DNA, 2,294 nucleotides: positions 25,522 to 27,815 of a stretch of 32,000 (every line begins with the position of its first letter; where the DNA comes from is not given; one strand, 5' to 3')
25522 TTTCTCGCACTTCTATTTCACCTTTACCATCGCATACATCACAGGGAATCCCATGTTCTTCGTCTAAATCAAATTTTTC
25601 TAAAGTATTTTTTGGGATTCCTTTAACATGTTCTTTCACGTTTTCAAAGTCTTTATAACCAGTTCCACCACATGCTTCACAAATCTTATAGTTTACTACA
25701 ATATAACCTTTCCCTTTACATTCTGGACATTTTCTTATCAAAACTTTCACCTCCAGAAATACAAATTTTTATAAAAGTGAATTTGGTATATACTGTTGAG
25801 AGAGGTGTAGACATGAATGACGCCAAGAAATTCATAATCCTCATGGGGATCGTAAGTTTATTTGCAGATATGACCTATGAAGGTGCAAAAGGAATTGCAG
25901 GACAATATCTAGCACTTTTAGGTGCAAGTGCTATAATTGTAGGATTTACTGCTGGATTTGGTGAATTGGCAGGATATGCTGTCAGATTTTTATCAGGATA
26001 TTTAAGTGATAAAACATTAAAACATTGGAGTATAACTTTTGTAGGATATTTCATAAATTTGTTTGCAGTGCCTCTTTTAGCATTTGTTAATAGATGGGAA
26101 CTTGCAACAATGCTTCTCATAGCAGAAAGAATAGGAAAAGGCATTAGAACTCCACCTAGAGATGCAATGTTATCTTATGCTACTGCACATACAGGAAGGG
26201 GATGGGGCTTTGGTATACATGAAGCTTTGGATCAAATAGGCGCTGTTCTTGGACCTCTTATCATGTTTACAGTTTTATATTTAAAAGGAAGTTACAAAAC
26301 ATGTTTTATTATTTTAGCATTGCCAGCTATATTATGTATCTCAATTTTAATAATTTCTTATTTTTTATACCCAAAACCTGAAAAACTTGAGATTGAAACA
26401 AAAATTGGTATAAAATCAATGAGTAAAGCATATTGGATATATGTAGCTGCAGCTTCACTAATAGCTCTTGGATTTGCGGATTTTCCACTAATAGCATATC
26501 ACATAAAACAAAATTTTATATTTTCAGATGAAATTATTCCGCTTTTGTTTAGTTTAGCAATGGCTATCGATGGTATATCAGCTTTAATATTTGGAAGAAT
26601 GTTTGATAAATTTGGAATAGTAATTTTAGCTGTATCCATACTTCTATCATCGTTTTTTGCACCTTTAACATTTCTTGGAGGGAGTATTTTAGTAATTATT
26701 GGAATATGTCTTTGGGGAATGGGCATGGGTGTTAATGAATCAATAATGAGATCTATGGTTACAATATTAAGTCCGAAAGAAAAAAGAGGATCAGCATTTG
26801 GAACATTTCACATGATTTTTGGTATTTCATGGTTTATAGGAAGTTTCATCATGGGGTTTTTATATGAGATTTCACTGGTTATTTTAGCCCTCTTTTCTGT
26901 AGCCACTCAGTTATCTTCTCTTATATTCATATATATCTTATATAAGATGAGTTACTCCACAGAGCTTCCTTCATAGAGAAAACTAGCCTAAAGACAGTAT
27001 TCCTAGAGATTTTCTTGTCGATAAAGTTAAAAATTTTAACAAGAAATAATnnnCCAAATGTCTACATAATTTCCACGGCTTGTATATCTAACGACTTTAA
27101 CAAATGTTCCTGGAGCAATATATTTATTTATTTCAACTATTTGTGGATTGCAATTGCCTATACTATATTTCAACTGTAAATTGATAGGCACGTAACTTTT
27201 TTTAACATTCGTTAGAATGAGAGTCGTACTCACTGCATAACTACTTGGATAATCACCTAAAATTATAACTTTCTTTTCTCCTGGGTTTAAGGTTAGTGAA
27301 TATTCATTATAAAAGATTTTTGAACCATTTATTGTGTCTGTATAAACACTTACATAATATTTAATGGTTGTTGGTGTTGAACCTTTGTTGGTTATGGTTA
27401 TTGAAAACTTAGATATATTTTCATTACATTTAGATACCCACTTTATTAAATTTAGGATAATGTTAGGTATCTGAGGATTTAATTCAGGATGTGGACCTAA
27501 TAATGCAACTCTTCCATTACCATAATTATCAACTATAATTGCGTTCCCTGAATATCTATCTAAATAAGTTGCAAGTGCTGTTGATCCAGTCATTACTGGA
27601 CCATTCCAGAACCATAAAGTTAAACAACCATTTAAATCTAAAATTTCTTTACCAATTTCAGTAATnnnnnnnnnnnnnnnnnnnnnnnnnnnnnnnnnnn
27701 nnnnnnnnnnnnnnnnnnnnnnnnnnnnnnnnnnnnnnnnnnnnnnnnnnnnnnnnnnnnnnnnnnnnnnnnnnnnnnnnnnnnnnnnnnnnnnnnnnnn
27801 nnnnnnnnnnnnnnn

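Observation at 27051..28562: Pseudomurein-anchored extracellular GATase1-like protein that appears to retain a Cys-His-Glu triad: candidate novel cell-wall isopeptidase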

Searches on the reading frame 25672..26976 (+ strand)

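Call 18: search_protein_families(library=pfam, proteins=[window:25672-26976:+], max_evalue=0.00001)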
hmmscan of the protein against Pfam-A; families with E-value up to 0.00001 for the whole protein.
window:25672-26976:+ (434 aa): 1 family
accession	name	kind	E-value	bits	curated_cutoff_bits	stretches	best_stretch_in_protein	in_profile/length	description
PF07690.21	MFS_1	-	2.4e-35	122.5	33.4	2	60-390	3-346/347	Major Facilitator Superfamily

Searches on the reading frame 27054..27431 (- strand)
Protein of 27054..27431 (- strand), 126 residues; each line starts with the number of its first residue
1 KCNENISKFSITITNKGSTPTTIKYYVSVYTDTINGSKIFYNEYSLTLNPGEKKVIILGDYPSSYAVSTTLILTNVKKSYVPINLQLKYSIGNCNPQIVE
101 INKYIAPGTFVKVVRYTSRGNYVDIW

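Call 45: search_protein_families(library=pfam, proteins=[window:27054-27431:-], max_evalue=10)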
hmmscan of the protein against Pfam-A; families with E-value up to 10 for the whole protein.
window:27054-27431:- (126 aa): 3 families
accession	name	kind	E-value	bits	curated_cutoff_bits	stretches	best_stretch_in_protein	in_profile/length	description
PF22064.2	Cep192_D2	-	0.056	14.1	27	1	47-88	5-46/154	Cep192 domain 2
PF24199.1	DUF7424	-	0.073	13.3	27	1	8-66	127-181/196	Domain of unknown function (DUF7424)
PF19912.4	DUF6385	-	0.075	13.5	26.8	1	5-58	4-52/82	Domain of unknown function (DUF6385)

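Call 55: find_homologous_proteins(query=window:27054-27431:-, max_evalue=0.01)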
Query window:27054-27431:-: 9 candidates shared short words with the query, none scored E <= 0.01.

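Call 64: predict_structure(protein=window:27054-27431:-)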
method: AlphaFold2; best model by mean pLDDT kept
length: 126 residues; sequences in the alignment: 1
mean_pLDDT: 73.1   pTM: 0.70
mean pLDDT of the five models: 73.1, 70.1, 69.8, 69.4, 69.3
residues with pLDDT >= 90: 6; 70-90: 69; 50-70: 50; < 50: 1
segments of 3 or more residues with pLDDT < 50: none
pLDDT, mean of each block of 10 residues (from residue 1): 75 87 80 60 83 88 74 61 80 74 68 59 55
secondary structure, 60 per line:
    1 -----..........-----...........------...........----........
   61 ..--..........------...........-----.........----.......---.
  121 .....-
elements in order: E6-15 E21-31 E38-48 E53-62 E65-74 E81-91 E97-105 E110-116 E120-125

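Call 66: fold_search(model_id=the predicted structure, library=pdb)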
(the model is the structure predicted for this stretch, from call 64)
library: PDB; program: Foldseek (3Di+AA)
matches with E <= 10: 1024; with E <= 0.001: 0
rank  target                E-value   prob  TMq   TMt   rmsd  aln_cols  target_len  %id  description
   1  1nug_B                5.2e-03  0.98  0.42  0.09  21.1       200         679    9  Role of Calcium Ions in the Activation and Activity of the Transglutaminase 3 Enzyme (2 calciums, 1 Mg, inactive form) (released 2003-04-22)
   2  1l9n_A                5.8e-03  0.98  0.42  0.09  21.5       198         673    9  Three-dimensional structure of the human transglutaminase 3 enzyme: binding of calcium ions change structure for activ (released 2002-05-29)
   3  8oxy_A                6.5e-03  0.98  0.43  0.09  21.1       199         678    8  Transglutaminase 3 without calcium in complex with DH patient-derived Fab DH63-B02 (released 2023-10-18)
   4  4pyg_A                6.5e-03  0.96  0.42  0.09  21.5       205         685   11  Transglutaminase2 complexed with GTP (released 2015-02-11)
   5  3s3s_A                6.9e-03  0.94  0.39  0.10  19.7       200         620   10  Transglutaminase 2 in complex with a novel inhibitor (released 2012-06-06)
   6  1nc7_A                8.1e-03  0.99  0.41  0.43   4.8       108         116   17  Crystal Structure of Thermotoga maritima 1070 (released 2003-07-01)
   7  6d8g_B                8.1e-03  0.91  0.32  0.06  17.2       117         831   13  D341A D367A calcium binding mutant of Bacteroides uniformis beta-glucuronidase 2 (released 2018-10-17)
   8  9bc2_A                8.6e-03  0.97  0.44  0.10  20.7       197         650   12  Transglutaminase 2 - Open State (released 2024-07-03)
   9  8oxv_A                1.1e-02  0.98  0.46  0.10  20.4       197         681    7  Transglutaminase 3 zymogen in complex with DH patient-derived Fab DH63-B02 (released 2023-10-18)
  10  6byc                  1.4e-02  0.72  0.31  0.06  18.4       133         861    8  Crystal structure of the GH2 exo-beta-mannanase from Xanthomonas axonopodis pv. citri (released 2018-07-18)
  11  3vmo_A                1.5e-02  0.91  0.32  0.08  16.8       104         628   19  Crystal structure of dextranase from Streptococcus mutans in complex with isomaltotriose (released 2012-02-15)
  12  8cmt_A                1.5e-02  0.90  0.40  0.08  23.8       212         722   12  Structure of the plasma coagulation Factor XIII A2B2 heterotetrameric complex. (released 2024-09-11)
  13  5uj6_A                1.5e-02  0.85  0.32  0.06  17.1       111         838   14  Crystal Structure of Bacteroides Uniformis beta-glucuronidase (released 2017-06-28)
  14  1l9m_B                1.7e-02  0.95  0.43  0.09  21.2       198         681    8  Three-dimensional structure of the human transglutaminase 3 enzyme: binding of calcium ions change structure for activ (released 2002-05-29)
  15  5mhn_A                1.8e-02  0.80  0.36  0.08  21.7       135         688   13  FXIIIa in complex with the inhibitor ZED2360 (released 2017-12-20)
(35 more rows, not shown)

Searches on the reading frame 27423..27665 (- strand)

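Call 45: search_protein_families(library=pfam, proteins=[window:27423-27665:-], max_evalue=10)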
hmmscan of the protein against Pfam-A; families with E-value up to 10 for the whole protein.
window:27423-27665:- (81 aa): 2 families
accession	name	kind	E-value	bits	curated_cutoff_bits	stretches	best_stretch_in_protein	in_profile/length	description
PF09825.15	BPL_N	-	0.0062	15.9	24.2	1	30-65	182-224/283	Biotin-protein ligase, N terminal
PF08532.16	Glyco_hydro_42M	-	0.18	11.7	25.8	1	26-60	152-188/207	Beta-galactosidase trimerisation domain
